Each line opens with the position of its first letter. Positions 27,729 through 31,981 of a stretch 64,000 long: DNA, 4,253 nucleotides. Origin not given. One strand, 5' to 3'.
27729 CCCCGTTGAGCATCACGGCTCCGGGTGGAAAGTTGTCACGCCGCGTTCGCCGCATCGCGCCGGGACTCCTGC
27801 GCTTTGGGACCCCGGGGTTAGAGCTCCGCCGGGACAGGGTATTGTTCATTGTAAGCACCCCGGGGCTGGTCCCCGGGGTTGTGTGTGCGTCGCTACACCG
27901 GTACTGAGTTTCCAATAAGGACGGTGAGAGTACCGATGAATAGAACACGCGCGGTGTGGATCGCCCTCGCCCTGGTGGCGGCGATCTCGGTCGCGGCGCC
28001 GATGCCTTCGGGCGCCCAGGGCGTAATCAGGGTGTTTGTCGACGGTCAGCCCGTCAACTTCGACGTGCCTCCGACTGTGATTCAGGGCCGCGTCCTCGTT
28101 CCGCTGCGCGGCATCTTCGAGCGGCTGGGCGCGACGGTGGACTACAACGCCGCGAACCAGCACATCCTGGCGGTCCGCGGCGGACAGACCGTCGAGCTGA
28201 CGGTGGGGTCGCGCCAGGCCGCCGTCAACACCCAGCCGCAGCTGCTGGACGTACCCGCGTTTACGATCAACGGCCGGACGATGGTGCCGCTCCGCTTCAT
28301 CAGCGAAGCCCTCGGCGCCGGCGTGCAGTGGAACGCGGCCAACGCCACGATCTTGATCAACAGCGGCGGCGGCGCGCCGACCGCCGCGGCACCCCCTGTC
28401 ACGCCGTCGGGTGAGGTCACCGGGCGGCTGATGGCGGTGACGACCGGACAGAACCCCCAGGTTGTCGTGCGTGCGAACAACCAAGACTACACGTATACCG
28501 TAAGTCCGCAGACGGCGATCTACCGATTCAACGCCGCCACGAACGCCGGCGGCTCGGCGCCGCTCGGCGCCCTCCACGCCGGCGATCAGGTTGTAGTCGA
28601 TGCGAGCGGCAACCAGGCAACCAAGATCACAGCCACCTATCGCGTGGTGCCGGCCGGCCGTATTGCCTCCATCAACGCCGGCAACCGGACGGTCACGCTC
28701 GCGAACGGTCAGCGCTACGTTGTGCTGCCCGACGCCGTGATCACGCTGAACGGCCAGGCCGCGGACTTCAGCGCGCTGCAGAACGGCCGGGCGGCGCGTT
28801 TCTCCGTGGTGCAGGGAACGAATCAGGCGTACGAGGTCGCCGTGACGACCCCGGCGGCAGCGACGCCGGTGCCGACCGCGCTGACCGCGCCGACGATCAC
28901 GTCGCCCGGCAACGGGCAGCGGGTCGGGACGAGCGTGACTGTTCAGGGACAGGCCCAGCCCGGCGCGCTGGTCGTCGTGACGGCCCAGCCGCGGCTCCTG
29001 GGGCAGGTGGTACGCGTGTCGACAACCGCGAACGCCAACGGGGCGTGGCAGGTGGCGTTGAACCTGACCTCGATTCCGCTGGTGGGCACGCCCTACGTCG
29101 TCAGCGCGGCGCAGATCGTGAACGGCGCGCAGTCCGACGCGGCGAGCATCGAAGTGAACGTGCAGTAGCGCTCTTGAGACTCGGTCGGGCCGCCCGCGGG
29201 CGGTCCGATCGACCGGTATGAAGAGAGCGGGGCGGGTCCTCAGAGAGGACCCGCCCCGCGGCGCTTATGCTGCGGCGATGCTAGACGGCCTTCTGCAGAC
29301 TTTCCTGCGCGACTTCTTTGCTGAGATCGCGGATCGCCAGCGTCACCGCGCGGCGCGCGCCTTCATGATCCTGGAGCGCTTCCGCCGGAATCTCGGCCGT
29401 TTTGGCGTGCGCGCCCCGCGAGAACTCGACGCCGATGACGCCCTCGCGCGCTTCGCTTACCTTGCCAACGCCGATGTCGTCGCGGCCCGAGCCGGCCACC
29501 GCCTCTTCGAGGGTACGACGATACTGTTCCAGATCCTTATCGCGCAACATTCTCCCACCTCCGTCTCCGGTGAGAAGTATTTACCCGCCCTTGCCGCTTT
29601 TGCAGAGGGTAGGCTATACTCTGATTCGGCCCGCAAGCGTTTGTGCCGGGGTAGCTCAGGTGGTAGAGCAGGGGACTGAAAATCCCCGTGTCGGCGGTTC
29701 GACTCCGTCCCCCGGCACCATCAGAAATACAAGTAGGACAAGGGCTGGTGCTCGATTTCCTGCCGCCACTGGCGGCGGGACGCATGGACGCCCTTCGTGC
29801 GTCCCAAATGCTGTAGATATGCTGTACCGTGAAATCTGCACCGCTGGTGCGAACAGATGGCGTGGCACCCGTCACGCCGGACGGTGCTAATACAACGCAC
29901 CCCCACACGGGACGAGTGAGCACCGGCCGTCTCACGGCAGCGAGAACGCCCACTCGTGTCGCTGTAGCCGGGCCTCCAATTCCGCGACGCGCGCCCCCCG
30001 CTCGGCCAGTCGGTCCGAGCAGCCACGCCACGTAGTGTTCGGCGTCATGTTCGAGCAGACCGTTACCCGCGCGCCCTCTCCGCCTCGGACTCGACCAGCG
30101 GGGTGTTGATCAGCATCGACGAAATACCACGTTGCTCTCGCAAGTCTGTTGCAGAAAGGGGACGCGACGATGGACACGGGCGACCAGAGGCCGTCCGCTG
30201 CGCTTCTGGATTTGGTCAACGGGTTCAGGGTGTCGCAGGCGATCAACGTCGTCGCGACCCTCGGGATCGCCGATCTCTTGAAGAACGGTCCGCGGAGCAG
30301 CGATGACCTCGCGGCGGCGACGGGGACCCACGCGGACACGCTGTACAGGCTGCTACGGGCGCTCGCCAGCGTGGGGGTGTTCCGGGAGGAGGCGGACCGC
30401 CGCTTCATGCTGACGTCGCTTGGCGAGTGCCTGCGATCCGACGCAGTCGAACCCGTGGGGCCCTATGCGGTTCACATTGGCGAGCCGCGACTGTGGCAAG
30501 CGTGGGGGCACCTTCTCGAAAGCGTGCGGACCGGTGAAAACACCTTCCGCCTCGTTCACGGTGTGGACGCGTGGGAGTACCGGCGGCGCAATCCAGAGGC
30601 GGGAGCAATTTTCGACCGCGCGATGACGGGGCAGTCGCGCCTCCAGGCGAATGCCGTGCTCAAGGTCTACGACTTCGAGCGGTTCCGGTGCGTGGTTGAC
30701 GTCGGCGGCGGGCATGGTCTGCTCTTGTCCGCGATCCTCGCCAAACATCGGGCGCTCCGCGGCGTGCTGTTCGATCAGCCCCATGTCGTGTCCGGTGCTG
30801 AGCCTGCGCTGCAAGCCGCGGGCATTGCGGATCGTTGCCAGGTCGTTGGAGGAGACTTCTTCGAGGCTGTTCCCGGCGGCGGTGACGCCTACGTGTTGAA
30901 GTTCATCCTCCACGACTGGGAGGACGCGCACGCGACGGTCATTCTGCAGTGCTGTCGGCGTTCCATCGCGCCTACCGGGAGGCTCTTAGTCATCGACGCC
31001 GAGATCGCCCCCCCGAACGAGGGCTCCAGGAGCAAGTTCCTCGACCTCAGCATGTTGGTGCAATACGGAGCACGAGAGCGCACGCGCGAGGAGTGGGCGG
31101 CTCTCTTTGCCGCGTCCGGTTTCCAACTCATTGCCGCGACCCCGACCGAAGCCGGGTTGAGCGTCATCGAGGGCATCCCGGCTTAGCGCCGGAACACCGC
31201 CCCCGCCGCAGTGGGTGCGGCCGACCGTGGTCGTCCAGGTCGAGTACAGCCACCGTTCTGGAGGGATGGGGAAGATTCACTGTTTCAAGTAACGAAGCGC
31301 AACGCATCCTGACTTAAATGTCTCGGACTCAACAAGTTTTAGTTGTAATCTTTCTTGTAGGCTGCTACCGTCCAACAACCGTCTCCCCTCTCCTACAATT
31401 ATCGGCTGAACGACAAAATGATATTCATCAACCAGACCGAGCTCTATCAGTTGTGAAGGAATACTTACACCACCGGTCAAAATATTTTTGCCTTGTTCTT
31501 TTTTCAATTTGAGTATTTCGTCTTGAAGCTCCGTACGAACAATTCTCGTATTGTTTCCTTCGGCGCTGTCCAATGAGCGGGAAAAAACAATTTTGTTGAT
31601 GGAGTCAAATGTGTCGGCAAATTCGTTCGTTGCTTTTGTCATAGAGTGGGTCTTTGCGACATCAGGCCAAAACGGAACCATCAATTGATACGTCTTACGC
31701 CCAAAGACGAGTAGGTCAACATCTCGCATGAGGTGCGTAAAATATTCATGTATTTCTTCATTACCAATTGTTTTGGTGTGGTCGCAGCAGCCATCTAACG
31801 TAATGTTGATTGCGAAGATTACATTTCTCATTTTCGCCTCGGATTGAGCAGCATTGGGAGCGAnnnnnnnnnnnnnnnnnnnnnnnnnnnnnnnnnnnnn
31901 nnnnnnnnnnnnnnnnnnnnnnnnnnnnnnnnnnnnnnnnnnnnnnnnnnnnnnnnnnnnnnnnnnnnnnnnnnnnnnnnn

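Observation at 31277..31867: Low-GC (~40-45%) DHFR-family gene translationally coupled inside a 70% GC operon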

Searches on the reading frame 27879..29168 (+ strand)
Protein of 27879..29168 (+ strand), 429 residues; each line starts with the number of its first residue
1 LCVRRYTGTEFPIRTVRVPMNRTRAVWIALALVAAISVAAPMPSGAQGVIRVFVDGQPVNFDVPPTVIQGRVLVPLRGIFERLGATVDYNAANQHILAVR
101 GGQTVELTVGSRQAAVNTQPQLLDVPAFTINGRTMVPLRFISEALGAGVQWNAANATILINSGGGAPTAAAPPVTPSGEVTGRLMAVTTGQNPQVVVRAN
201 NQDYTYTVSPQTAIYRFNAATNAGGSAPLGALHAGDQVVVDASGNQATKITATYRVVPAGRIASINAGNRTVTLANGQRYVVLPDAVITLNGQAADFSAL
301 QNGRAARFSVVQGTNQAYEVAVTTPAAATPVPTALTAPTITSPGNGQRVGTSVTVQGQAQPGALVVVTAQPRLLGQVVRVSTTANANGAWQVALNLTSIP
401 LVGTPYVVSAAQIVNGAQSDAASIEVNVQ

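Call 4: search_protein_families(library=pfam, proteins=[window:27879-29168:+])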
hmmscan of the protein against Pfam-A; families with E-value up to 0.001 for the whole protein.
window:27879-29168:+ (429 aa): 2 families
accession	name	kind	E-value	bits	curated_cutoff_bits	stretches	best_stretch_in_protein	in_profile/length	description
PF07833.16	Cu_amine_oxidN1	-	1.9e-37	128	24.2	1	53-160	1-108/108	Copper amine oxidase N-terminal domain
PF18914.6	DUF5666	-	0.00054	20.6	27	0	194-253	11-57/60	Domain of unknown function (DUF5666)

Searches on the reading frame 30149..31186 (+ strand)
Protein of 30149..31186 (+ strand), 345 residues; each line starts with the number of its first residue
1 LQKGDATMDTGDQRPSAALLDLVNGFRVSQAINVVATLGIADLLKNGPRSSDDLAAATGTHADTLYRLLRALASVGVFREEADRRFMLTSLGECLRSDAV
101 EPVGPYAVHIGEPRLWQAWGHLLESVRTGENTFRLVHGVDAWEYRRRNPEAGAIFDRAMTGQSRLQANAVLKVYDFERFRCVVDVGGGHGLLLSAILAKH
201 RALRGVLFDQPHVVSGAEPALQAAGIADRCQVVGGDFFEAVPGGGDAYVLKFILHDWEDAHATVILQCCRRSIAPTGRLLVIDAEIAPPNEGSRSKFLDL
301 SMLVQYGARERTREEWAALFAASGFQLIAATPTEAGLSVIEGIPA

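Call 4: search_protein_families(library=pfam, proteins=[window:30149-31186:+])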
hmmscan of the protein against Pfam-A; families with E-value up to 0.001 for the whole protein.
window:30149-31186:+ (345 aa): 4 families
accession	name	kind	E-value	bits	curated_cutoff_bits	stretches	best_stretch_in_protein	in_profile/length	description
PF00891.24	Methyltransf_2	-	1.2e-49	168.9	22.3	1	119-326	1-210/210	O-methyltransferase domain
PF08100.18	Dimerisation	-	8.3e-17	61.2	25.6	1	15-95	5-90/93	O-methyltransferase dimerisation domain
PF25213.1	HVO_A0261_N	-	6.3e-06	26.4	35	1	35-95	11-70/86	HVO_A0261 N-terminal domain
PF13489.12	Methyltransf_23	-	0.00017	21.8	27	1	176-329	20-163/164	Methyltransferase domain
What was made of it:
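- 30170..31186 (+): Convergent host O-methyltransferase gene, the flank on the other side of the block. Pfam Methyltransf_2 1.2e-49 (call 4).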

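Call 70: find_encoding_contigs(protein=window:30170-31186:+, flank=6000, max_places=8)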
Protein window:30170-31186:+ (338 aa): 3 contigs read that carry it; 2 places shown.
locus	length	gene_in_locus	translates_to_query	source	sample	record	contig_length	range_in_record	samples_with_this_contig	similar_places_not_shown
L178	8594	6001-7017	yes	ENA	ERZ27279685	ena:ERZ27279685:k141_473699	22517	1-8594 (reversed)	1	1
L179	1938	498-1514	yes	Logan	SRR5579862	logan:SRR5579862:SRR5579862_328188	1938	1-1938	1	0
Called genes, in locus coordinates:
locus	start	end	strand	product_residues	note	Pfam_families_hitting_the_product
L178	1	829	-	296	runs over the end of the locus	PF02653:BPD_transp_2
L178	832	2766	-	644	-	PF00501:AMP-binding, PF23562:AMP-binding_C_3 (weak)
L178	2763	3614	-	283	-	PF00005:ABC_tran, PF13304:AAA_21 (faint), PF12399:BCA_ABC_TP_C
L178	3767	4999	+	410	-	PF07833:Cu_amine_oxidN1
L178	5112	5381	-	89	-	-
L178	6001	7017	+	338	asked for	PF08100:Dimerisation, PF25213:HVO_A0261_N (weak), PF00891:Methyltransf_2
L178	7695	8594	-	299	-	?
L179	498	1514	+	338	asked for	PF08100:Dimerisation, PF25213:HVO_A0261_N (weak), PF00891:Methyltransf_2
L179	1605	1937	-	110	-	?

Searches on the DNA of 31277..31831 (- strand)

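Call 60: search_rna_families(sources=[L003, L087, L081, L013], threshold=gathering)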
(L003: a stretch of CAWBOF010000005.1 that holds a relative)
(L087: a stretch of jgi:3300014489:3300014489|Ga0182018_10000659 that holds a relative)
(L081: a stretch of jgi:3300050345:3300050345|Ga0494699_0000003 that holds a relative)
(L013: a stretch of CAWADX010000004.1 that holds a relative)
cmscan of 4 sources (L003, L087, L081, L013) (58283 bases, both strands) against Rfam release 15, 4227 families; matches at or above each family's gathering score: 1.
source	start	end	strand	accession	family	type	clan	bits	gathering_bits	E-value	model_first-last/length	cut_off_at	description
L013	5098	5185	+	RF00005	tRNA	Gene; tRNA;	CL00001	55.4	29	2.9e-09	1-71/71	no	tRNA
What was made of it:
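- Tried and rejected: Four type A loci showed no riboswitch or ncRNA in the conserved leader, only a tRNA elsewhere (call 60).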
